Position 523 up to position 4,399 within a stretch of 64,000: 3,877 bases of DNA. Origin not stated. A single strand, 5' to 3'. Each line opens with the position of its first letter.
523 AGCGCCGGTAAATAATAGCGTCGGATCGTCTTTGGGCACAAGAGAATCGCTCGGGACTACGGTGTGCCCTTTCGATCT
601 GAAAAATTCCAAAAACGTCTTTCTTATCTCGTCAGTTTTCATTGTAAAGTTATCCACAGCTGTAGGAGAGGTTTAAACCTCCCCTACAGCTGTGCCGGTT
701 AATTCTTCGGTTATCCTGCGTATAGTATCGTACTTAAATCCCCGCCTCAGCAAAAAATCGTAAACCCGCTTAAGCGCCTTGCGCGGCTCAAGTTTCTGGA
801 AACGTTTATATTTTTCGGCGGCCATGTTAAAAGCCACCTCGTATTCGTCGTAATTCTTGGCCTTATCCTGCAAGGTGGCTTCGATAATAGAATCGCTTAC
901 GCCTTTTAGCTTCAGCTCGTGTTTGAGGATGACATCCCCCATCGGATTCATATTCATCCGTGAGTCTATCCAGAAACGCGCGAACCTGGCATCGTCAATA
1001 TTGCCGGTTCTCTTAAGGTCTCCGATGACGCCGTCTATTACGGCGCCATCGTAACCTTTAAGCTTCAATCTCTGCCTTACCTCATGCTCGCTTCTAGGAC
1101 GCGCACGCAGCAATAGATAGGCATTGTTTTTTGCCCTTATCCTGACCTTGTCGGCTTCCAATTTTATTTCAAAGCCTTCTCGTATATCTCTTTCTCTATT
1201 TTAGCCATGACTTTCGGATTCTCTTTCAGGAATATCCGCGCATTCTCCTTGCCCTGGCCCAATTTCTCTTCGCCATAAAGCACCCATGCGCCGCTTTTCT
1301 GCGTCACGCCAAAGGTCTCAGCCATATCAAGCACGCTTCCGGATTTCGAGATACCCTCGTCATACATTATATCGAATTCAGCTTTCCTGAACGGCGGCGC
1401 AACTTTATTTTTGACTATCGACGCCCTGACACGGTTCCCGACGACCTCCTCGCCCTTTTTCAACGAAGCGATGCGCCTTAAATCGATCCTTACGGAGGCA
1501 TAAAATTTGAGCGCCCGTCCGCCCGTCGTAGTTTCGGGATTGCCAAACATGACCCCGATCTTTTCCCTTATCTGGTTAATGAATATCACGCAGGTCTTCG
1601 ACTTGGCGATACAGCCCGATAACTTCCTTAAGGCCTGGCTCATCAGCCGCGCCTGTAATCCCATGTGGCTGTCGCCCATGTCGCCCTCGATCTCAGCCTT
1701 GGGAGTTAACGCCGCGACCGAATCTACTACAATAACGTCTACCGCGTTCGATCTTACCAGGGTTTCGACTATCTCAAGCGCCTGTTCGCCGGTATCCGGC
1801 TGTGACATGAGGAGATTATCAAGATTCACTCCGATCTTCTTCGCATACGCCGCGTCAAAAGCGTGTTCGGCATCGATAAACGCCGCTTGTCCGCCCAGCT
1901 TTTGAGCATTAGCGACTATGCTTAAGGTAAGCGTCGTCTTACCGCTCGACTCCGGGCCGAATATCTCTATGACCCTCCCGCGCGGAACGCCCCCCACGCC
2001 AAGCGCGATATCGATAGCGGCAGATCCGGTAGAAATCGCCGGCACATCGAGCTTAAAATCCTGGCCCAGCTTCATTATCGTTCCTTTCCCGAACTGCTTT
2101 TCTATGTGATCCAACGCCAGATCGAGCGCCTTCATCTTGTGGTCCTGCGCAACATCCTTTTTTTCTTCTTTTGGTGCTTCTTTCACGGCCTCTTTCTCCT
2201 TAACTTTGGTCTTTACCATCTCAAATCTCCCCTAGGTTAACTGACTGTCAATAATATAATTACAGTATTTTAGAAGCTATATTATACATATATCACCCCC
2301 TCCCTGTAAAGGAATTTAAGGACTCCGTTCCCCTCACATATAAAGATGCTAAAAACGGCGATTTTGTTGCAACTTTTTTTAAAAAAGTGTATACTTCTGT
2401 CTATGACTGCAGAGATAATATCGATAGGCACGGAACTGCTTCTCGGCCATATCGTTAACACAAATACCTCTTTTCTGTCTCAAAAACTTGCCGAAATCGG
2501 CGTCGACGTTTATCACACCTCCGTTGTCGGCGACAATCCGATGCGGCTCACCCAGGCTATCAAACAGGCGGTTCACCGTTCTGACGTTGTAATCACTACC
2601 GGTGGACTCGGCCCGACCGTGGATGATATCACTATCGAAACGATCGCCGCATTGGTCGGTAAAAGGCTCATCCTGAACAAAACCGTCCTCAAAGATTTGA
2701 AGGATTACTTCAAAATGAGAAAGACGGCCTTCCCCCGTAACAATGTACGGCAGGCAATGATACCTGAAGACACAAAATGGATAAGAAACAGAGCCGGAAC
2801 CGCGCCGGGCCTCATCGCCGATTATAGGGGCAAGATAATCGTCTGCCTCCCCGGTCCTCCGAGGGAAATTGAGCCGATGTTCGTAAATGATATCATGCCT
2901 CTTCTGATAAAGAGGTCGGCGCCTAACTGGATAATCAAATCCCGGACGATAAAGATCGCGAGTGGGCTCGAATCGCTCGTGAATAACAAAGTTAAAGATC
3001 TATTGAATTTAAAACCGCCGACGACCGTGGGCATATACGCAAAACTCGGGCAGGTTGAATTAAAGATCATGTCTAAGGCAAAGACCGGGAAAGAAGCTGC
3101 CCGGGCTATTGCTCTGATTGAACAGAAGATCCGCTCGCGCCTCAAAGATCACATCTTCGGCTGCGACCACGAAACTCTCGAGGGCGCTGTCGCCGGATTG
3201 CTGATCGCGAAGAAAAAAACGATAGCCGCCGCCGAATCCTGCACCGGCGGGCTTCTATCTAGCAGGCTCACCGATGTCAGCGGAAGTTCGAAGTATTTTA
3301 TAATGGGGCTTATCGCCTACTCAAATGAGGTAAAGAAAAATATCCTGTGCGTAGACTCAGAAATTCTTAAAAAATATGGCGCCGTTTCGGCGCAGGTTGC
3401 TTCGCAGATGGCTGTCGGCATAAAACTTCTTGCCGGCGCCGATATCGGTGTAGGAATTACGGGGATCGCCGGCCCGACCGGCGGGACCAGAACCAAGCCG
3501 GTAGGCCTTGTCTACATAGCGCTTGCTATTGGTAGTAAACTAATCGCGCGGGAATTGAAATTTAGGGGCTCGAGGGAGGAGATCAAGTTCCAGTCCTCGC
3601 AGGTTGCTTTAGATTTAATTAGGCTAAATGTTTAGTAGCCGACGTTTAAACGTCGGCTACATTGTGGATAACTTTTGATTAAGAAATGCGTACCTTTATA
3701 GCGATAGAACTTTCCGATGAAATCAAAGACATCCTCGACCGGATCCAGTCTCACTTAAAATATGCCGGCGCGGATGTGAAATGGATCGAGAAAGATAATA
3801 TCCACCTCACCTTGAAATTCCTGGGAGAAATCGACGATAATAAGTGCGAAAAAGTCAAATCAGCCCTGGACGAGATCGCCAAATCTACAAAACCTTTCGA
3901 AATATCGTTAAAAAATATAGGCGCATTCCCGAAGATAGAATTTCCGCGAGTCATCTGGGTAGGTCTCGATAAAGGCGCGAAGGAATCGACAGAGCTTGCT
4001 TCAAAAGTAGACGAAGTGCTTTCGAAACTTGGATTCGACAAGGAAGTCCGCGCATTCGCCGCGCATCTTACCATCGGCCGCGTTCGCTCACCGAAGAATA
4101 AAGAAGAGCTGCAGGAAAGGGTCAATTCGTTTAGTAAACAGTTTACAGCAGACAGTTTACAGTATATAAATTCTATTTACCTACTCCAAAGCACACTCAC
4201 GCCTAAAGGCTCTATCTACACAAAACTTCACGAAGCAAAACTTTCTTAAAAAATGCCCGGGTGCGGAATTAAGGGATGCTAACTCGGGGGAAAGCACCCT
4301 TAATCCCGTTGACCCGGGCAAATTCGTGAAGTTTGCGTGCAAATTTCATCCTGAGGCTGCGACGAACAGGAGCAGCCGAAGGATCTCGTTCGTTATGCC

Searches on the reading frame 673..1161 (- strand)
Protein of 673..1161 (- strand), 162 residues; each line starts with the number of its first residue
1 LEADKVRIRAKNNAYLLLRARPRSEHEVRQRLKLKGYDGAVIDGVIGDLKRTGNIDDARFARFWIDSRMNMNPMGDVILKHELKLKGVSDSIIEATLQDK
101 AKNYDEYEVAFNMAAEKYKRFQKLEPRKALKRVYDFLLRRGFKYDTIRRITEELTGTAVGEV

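Call 69: search_protein_families(library=pfam, proteins=[window:673-1161:-], max_evalue=0.00001)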
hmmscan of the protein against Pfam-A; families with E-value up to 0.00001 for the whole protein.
window:673-1161:- (162 aa): 3 families
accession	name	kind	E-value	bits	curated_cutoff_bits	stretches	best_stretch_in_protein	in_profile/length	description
PF21982.2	RecX_HTH1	-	8.4e-16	58.1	26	1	10-49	1-40/40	RecX, first three-helix domain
PF02631.22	RecX_HTH2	-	3.4e-14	53.2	26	1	56-97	1-42/42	RecX, second three-helix domain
PF21981.2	RecX_HTH3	-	1.6e-10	41.4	26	1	105-150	2-47/48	RecX, third three-helix domain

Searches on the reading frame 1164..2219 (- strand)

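Call 69: search_protein_families(library=pfam, proteins=[window:1164-2219:-], max_evalue=0.00001)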
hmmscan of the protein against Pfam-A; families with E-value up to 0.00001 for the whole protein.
window:1164-2219:- (351 aa): 4 families
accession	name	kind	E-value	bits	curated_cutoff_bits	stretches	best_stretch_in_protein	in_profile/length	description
PF00154.27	RecA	-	1.6e-139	464.2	27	1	30-291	1-262/262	recA bacterial DNA recombination protein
PF21096.2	RecA_C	-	7.7e-21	74.4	27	1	294-349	1-56/57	RecA C-terminal domain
PF08423.17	Rad51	-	8.9e-11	41.9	22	1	60-250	6-212/244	Rad51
PF06745.19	ATPase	-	7.7e-06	25.9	26.6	0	63-139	2-80/231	KaiC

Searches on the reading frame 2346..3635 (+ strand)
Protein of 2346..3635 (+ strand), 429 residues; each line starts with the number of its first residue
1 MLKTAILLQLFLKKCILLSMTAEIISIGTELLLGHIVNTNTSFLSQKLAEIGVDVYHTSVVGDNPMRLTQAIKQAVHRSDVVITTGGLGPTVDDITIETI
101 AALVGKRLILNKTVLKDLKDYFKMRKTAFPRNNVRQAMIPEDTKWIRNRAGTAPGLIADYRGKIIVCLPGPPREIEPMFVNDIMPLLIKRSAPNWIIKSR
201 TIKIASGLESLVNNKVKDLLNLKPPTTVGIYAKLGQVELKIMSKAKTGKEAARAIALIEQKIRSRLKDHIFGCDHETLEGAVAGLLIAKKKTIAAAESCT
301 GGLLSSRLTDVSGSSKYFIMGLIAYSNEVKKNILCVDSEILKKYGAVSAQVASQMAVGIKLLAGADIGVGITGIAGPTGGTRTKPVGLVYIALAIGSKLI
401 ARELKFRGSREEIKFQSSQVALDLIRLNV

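Call 69: search_protein_families(library=pfam, proteins=[window:2346-3635:+], max_evalue=0.00001)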
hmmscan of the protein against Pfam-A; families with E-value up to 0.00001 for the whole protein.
window:2346-3635:+ (429 aa): 3 families
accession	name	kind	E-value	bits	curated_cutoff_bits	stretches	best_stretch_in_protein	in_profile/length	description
PF02464.23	CinA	-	1.5e-54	184.3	23.5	1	276-426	2-152/155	Competence-damaged protein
PF00994.29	MoCF_biosynth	-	1.3e-36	125.9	26.6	1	23-187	1-142/144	Probable molybdopterin binding domain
PF18146.6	CinA_KH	-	6.7e-16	58.6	27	1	199-272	1-73/73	Damage-inducible protein CinA KH domain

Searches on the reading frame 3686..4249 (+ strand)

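Call 69: search_protein_families(library=pfam, proteins=[window:3686-4249:+], max_evalue=0.00001)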
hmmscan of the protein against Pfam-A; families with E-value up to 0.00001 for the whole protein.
window:3686-4249:+ (187 aa): 3 families
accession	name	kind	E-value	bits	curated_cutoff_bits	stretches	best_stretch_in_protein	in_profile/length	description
PF02834.22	LigT_PEase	-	1.5e-30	105.7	23.3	2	7-91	1-87/87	LigT like Phosphoesterase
PF13563.12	2_5_RNA_ligase2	-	1.7e-16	61.1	27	1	17-160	9-145/152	2'-5' RNA ligase superfamily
PF10469.15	AKAP7_NLS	-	1.8e-09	38.2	24.4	1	5-181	5-203/208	AKAP7 2'5' RNA ligase-like domain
